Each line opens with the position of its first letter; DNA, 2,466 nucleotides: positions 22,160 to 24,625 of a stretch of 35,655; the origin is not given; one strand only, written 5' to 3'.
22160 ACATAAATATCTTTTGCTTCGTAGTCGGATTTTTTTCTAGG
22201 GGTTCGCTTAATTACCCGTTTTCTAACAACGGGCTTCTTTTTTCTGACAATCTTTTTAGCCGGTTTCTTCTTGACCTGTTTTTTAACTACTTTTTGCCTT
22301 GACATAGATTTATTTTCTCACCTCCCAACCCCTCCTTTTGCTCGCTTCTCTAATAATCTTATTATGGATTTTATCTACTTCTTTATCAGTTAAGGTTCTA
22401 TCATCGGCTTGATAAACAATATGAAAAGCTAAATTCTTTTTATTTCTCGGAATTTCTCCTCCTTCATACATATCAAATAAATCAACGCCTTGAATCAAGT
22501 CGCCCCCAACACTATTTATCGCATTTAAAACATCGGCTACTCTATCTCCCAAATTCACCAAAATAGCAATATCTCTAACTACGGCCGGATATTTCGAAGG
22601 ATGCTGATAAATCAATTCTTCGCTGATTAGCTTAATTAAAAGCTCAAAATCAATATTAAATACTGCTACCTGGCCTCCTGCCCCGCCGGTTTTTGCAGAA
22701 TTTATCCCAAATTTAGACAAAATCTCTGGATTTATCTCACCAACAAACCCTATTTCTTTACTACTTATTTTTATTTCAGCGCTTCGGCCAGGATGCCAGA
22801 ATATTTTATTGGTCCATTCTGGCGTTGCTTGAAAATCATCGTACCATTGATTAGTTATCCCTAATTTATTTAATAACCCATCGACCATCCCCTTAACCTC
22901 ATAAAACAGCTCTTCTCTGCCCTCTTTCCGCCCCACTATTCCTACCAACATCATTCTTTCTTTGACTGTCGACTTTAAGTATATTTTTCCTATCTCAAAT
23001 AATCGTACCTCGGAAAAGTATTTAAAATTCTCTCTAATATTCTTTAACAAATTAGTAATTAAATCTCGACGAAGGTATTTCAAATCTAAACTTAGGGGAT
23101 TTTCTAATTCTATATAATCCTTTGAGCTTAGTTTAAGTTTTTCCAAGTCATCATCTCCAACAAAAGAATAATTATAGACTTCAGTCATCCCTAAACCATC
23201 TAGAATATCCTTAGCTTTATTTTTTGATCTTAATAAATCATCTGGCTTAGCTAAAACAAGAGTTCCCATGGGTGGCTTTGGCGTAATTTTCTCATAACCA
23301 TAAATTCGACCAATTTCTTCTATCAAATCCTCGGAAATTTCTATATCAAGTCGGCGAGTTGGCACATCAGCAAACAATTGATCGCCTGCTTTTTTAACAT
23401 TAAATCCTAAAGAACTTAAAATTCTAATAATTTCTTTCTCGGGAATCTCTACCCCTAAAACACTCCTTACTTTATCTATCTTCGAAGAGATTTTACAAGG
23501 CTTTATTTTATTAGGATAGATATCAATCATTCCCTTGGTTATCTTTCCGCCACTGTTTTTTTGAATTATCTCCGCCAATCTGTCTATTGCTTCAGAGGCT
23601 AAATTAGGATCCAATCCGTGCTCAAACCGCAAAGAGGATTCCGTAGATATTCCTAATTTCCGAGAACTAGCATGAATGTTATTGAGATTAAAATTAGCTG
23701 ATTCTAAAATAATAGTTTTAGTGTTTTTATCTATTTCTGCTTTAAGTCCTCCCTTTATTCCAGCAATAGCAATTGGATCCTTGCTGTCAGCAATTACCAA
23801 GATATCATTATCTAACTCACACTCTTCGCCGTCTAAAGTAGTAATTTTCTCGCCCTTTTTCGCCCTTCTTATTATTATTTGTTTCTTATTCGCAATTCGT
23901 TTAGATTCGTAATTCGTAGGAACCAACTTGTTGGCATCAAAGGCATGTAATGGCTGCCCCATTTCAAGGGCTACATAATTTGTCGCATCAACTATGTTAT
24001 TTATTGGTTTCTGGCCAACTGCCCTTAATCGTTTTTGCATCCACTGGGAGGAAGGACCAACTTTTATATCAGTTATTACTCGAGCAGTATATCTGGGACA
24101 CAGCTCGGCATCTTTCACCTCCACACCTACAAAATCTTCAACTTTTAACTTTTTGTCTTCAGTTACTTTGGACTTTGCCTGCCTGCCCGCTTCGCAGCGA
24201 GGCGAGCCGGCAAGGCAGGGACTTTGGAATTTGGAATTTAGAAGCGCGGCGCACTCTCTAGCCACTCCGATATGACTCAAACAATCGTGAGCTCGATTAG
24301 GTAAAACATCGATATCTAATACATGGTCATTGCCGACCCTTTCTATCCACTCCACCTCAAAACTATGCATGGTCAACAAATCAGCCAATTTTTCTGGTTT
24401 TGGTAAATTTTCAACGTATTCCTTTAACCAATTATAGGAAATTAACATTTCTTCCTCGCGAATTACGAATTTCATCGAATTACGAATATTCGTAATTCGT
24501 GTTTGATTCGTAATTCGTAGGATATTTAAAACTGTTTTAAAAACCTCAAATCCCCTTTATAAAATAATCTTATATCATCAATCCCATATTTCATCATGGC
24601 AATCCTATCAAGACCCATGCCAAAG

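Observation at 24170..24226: GC-rich nested palindrome translated in frame inside pheT, flanked by an 8-bp direct repeat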

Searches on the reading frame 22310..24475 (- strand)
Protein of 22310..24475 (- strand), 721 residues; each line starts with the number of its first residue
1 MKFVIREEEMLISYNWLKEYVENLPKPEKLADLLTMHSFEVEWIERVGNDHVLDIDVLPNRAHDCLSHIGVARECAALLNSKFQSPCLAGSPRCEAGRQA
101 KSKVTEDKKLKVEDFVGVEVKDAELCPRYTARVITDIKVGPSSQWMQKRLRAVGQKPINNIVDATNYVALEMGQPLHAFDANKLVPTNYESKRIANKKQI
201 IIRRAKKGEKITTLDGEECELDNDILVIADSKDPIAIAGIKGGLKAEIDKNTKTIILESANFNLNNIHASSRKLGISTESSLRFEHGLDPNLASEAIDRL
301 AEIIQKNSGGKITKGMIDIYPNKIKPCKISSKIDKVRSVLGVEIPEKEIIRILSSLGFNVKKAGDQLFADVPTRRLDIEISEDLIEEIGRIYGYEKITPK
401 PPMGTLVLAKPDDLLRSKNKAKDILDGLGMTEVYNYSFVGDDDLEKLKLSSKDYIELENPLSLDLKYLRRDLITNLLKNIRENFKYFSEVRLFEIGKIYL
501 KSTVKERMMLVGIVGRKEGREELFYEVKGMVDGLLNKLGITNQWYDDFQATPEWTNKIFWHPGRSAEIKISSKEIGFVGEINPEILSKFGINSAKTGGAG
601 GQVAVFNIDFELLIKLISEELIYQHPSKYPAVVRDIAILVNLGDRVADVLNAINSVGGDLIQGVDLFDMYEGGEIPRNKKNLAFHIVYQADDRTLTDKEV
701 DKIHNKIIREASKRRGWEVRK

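Call 15: find_homologous_proteins(query=window:22310-24475:-, max_evalue=1e-30)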
Query window:22310-24475:- (721 aa): 7949 proteins with E <= 1e-30 among 8000 candidates; the best 120 are listed.
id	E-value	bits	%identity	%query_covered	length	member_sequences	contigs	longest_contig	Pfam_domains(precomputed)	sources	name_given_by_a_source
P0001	0.0e+0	1611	100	100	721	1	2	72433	PF03483.23,PF03147.20,PF03484.22,PF17759.7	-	-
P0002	0.0e+0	1205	78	99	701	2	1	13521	PF03483.23,PF03147.20,PF03484.22,PF17759.7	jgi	-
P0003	0.0e+0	1176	78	99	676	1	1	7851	PF03483.23,PF03147.20,PF03484.22,PF17759.7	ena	-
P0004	0.0e+0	1162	75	99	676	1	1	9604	PF03483.23,PF03147.20,PF03484.22,PF17759.7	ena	-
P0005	0.0e+0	1140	73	99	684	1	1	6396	PF03483.23,PF03147.20,PF03484.22,PF17759.7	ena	-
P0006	0.0e+0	1132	73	99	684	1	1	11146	PF03483.23,PF03147.20,PF03484.22,PF17759.7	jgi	-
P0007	0.0e+0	1110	72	99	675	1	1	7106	PF03483.23,PF03147.20,PF03484.22,PF17759.7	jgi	jgi:phenylalanyl-tRNA synthetase beta chain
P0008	0.0e+0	1107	71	99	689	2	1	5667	PF03483.23,PF03147.20,PF03484.22,PF17759.7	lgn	-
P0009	0.0e+0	1096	71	99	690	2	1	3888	PF03483.23,PF03147.20,PF03484.22,PF17759.7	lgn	-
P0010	0.0e+0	1091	72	99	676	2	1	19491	PF03483.23,PF03147.20,PF03484.22,PF17759.7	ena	-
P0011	0.0e+0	1084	71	99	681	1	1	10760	PF03483.23,PF03147.20,PF03484.22,PF17759.7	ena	-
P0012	0.0e+0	1084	71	99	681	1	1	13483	PF03483.23,PF03147.20,PF03484.22,PF17759.7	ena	-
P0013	0.0e+0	1066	71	99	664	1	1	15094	PF03483.23,PF03147.20,PF03484.22,PF17759.7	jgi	-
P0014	0.0e+0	1019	67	99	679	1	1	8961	PF03483.23,PF03147.20,PF03484.22,PF17759.7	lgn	-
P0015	1.9e-295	1000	69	50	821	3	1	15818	PF03483.23,PF03147.20,PF00877.26,PF03484.22,PF17759.7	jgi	-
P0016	7.9e-293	991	68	49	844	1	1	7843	PF03483.23,PF03147.20,PF00877.26,PF03484.22,PF17759.7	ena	-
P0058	1.6e-248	845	56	99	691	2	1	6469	PF03483.23,PF03147.20,PF03484.22,PF17759.7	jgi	-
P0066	4.7e-246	836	56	99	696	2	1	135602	PF03483.23,PF03147.20,PF03484.22,PF17759.7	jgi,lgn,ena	-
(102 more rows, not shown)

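Call 19: find_encoding_contigs(protein=P0002, flank=10000, max_places=2)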
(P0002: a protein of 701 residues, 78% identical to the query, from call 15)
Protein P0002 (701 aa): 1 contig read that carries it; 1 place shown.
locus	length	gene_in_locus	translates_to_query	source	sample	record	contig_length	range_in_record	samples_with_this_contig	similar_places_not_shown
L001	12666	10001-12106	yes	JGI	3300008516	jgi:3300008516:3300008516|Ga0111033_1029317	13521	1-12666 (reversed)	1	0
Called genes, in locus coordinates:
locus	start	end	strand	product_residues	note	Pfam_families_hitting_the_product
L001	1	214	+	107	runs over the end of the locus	PF02579:Nitro_FeMo-Co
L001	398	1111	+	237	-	PF02517:Rce1-like (weak)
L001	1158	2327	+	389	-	-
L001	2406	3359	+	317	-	PF25011:VSR_TRX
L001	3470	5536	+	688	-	PF22745:Nlig-Ia, PF01653:DNA_ligase_aden, PF03120:OB_DNA_ligase, PF03119:DNA_ligase_ZBD (weak), PF14520:HHH_5 (faint), PF12826:HHH_2, PF00533:BRCT, PF12738:PTCB-BRCT (weak)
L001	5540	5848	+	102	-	PF02686:GatC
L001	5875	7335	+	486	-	PF01425:Amidase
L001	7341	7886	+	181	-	-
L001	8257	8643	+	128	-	-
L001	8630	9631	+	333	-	PF02912:Phe_tRNA-synt_N, PF01409:tRNA-synt_2d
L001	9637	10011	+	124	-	-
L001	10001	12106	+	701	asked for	PF03483:B3_4, PF03484:B5, PF17759:tRNA_synthFbeta, PF03147:FDX-ACB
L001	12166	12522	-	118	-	-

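Call 20: find_encoding_contigs(protein=P0008, flank=10000, max_places=2)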
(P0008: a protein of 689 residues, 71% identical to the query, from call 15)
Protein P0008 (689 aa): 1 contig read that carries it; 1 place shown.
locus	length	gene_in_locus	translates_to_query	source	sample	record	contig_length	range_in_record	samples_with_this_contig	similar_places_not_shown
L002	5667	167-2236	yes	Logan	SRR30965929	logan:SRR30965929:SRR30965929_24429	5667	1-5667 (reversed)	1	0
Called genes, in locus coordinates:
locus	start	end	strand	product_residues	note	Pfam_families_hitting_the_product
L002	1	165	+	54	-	?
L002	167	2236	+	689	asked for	PF03483:B3_4, PF03484:B5, PF17759:tRNA_synthFbeta, PF03147:FDX-ACB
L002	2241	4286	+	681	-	PF02518:HATPase_c, PF00204:DNA_gyraseB, PF01751:Toprim, PF00986:DNA_gyraseB_C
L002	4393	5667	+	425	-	?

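Call 21: find_encoding_contigs(protein=P0016, flank=10000, max_places=2)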
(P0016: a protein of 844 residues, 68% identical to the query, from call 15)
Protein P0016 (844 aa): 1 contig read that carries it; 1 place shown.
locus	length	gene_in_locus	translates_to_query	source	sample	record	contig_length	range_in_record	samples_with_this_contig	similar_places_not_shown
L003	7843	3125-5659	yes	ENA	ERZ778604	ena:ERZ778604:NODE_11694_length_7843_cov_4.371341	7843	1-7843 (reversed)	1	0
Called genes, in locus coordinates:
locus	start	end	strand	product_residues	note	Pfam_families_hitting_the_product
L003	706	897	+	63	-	-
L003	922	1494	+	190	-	-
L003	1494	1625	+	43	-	-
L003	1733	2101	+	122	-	-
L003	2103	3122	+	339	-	PF02912:Phe_tRNA-synt_N, PF01409:tRNA-synt_2d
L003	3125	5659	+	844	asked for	PF03483:B3_4, PF00877:NLPC_P60, PF03484:B5, PF17759:tRNA_synthFbeta, PF03147:FDX-ACB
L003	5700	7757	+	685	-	PF02518:HATPase_c, PF00204:DNA_gyraseB, PF01751:Toprim, PF00986:DNA_gyraseB_C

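Call 24: find_encoding_contigs(protein=P0013, flank=10000, max_places=1)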
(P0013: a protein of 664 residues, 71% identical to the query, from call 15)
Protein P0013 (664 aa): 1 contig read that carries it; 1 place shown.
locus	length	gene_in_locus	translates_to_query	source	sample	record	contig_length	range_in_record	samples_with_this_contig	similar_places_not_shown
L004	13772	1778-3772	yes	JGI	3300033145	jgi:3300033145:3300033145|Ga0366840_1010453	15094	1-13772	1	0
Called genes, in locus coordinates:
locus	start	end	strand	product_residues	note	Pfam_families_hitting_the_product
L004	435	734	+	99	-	-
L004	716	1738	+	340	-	PF02912:Phe_tRNA-synt_N, PF01409:tRNA-synt_2d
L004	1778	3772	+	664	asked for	PF03483:B3_4, PF03484:B5, PF17759:tRNA_synthFbeta, PF03147:FDX-ACB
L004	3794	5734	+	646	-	PF02518:HATPase_c, PF00204:DNA_gyraseB, PF01751:Toprim, PF00986:DNA_gyraseB_C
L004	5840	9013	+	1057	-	PF02811:PHP, PF07733:DNA_pol3_alpha, PF17657:DNA_pol3_finger, PF14579:HHH_6, PF01336:tRNA_anti-codon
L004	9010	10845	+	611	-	PF07973:tRNA_SAD, PF00587:tRNA-synt_2b, PF03129:HGTP_anticodon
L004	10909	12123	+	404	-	PF18915:DUF5667, PF00050:Kazal_1, PF07648:Kazal_2 (weak)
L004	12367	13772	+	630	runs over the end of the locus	PF00919:UPF0004, PF04055:Radical_SAM, PF01745:IPT, PF01715:IPPT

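Call 25: find_encoding_contigs(protein=P0006, flank=10000, max_places=1)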
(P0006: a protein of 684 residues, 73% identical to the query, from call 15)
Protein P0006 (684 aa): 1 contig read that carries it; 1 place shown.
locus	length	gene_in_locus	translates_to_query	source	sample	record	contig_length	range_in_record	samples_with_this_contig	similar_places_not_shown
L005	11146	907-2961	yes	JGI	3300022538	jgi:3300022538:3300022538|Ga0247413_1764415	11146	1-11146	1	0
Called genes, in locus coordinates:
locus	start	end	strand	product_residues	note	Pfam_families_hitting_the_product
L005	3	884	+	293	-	?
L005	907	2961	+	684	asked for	PF03483:B3_4, PF03484:B5, PF17759:tRNA_synthFbeta, PF03147:FDX-ACB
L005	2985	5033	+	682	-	PF02518:HATPase_c, PF00204:DNA_gyraseB, PF01751:Toprim, PF00986:DNA_gyraseB_C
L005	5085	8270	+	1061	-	PF02811:PHP, PF07733:DNA_pol3_alpha, PF17657:DNA_pol3_finger, PF14579:HHH_6, PF01336:tRNA_anti-codon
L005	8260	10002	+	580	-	PF07973:tRNA_SAD, PF00587:tRNA-synt_2b, PF03129:HGTP_anticodon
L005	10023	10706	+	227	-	PF18915:DUF5667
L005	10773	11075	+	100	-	PF00919:UPF0004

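Call 26: find_encoding_contigs(protein=P0003, flank=10000, max_places=1)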
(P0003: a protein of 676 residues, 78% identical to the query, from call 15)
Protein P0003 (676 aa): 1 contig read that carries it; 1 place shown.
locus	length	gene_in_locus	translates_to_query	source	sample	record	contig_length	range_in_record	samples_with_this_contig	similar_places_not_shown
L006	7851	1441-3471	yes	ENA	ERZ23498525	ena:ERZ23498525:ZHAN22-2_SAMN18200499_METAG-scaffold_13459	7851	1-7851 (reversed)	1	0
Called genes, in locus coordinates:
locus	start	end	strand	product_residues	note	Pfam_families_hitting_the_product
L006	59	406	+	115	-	-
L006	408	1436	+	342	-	PF02912:Phe_tRNA-synt_N, PF01409:tRNA-synt_2d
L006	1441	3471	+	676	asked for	PF03483:B3_4, PF03484:B5, PF17759:tRNA_synthFbeta, PF03147:FDX-ACB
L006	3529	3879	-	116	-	-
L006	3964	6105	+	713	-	PF02518:HATPase_c, PF00204:DNA_gyraseB, PF01751:Toprim, PF00986:DNA_gyraseB_C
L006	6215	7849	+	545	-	?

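Call 56: search_solved_structures(query=P0001, show_alignments=1, max_evalue=1e-20)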
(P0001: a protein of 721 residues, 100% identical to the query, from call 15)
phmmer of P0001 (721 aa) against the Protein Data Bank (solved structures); distinct sequences matched with E-value up to 1e-20: 11.
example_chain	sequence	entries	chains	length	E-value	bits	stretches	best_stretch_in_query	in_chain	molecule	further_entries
2rhq_B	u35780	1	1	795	7.5e-98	331.7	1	49-709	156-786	Phenylalanyl-tRNA synthetase beta chain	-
2rhs_B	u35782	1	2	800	2.7e-97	329.8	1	49-716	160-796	Phenylalanyl-tRNA synthetase beta chain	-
7n8y_B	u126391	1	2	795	8.7e-91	308.3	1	49-708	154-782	Phenylalanine--tRNA ligase beta subunit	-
3pco_B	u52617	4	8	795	6.5e-90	305.4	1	49-708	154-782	Phenylalanyl-tRNA synthetase, beta chain | Phenylalanine--tRNA ligase beta subunit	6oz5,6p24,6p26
1b70_B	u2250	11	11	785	1.3e-89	304.4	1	52-720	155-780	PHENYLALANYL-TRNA SYNTHETASE | PROTEIN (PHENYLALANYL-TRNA SYNTHETASE) | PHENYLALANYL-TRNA SYNTHETASE BETA CHAIN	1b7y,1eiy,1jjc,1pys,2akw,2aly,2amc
2iy5_B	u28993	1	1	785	2.3e-89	303.6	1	52-720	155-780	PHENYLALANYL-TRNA SYNTHETASE BETA CHAIN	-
4p71_A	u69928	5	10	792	4.4e-77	263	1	50-716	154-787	Phenylalanine--tRNA ligase beta subunit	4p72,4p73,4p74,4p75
6p8t_A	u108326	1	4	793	2.9e-75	257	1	49-708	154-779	Phenylalanine--tRNA ligase beta subunit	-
7daw_B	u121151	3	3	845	4.1e-50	173.9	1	128-500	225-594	Phenylalanine--tRNA ligase beta subunit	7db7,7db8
7k9m_B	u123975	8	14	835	5e-50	173.6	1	128-500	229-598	Phenylalanine--tRNA ligase beta subunit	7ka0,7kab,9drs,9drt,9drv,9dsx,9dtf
7k98_B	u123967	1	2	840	5.1e-50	173.6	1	128-500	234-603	Phenylalanine--tRNA ligase beta subunit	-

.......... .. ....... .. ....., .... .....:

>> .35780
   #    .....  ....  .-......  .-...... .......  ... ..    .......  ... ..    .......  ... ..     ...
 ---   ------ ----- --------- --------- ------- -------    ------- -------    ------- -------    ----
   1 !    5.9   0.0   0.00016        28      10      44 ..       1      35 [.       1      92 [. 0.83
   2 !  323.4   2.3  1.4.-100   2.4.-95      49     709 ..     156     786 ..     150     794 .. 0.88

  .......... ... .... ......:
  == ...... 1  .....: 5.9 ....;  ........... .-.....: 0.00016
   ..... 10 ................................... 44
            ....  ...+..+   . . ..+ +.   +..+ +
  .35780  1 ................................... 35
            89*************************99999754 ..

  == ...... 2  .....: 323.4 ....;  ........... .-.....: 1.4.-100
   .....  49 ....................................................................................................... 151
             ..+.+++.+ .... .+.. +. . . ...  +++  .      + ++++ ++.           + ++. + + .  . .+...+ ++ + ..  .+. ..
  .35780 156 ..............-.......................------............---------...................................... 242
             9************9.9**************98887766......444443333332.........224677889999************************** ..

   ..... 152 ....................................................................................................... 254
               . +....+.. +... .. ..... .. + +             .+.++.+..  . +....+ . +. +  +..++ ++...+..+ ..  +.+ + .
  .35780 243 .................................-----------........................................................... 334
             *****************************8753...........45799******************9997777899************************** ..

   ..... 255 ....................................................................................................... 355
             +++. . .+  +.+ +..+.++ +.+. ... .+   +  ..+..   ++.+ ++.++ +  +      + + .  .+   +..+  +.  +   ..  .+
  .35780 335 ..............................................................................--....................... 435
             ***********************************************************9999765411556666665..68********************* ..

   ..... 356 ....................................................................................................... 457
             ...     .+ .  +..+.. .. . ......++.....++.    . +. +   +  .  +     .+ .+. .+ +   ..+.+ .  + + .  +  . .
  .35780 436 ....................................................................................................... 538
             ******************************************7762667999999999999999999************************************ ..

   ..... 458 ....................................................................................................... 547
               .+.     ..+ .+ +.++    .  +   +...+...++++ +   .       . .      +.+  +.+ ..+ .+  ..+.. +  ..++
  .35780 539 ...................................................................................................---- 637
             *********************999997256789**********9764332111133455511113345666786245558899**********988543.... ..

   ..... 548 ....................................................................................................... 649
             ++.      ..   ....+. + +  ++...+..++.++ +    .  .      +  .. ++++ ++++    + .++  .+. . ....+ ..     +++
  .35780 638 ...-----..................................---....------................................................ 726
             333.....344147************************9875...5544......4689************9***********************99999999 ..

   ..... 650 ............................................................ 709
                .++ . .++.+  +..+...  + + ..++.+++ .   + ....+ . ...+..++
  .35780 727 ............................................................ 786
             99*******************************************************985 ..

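Call 61: find_encoding_contigs(protein=P0058, flank=3000, max_places=1)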
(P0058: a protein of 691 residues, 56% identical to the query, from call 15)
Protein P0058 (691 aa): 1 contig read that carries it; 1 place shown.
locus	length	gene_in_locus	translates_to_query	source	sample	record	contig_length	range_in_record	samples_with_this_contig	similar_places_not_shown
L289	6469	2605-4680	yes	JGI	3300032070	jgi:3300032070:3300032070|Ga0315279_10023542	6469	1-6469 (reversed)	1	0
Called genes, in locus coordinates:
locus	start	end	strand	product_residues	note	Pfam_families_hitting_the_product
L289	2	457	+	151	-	?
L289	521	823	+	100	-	-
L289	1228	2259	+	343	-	PF02912:Phe_tRNA-synt_N, PF01409:tRNA-synt_2d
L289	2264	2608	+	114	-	-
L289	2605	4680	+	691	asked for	PF03483:B3_4, PF03484:B5, PF17759:tRNA_synthFbeta, PF03147:FDX-ACB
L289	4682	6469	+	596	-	?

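Call 67: predict_structure(alignment_id=A1)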
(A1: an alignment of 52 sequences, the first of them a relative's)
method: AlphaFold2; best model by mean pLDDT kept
length: 721 residues; sequences in the alignment: 52
mean_pLDDT: 85.2   pTM: 0.57
mean pLDDT of the five models: 85.2, 84.8, 84.3, 82.4, 79.0
residues with pLDDT >= 90: 354; 70-90: 281; 50-70: 54; < 50: 32
segments of 3 or more residues with pLDDT < 50: 1-6, 91-100, 190-192, 403-410, 596-598
pLDDT, mean of each block of 10 residues (from residue 1): 47 93 93 90 92 90 89 93 68 40 82 91 91 96 92 92 95 92 78 66 94 92 94 92 92 95 90 85 83 91 92 93 87 92 92 92 92 89 93 81 45 78 91 91 90 87 87 94 89 94 83 86 87 88 75 74 86 89 88 57 91 75 60 91 85 81 83 77 90 88 92 88 69
secondary structure, 60 per line:
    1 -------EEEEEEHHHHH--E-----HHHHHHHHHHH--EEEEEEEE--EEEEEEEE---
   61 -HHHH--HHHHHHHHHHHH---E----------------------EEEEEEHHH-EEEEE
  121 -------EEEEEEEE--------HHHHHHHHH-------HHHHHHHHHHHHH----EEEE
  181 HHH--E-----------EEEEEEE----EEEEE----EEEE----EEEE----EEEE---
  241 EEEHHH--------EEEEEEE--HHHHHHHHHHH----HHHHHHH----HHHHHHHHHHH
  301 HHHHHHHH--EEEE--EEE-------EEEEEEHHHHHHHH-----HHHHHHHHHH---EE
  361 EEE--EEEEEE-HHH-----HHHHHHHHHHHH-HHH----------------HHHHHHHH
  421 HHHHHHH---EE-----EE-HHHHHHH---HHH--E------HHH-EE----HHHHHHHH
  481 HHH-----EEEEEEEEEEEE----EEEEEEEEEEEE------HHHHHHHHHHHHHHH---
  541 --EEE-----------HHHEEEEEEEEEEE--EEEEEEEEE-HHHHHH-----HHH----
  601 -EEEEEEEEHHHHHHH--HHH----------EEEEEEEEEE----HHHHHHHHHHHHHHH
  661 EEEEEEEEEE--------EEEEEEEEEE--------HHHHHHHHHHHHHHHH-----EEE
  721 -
elements in order (helices of 4 or more, strands of 3 or more residues): E8-13 H14-18 H27-37 E40-47 E50-57 H62-65 H68-79 E106-111 E116-120 E128-135 H144-152 H160-172 E177-180 E198-204 E209-213 E218-221 E226-229 E234-237 E241-243 E255-261 H264-274 H279-285 H290-308 E311-314 E317-319 E327-332 H333-340 H346-355 E359-363 E366-371 H381-392 H413-427 H441-447 H473-483 E489-500 E505-516 H523-537 E543-545 E560-570 E573-581 H583-588 E602-609 H610-616 E632-641 H646-660 E661-670 E679-688 H697-712 E718-720
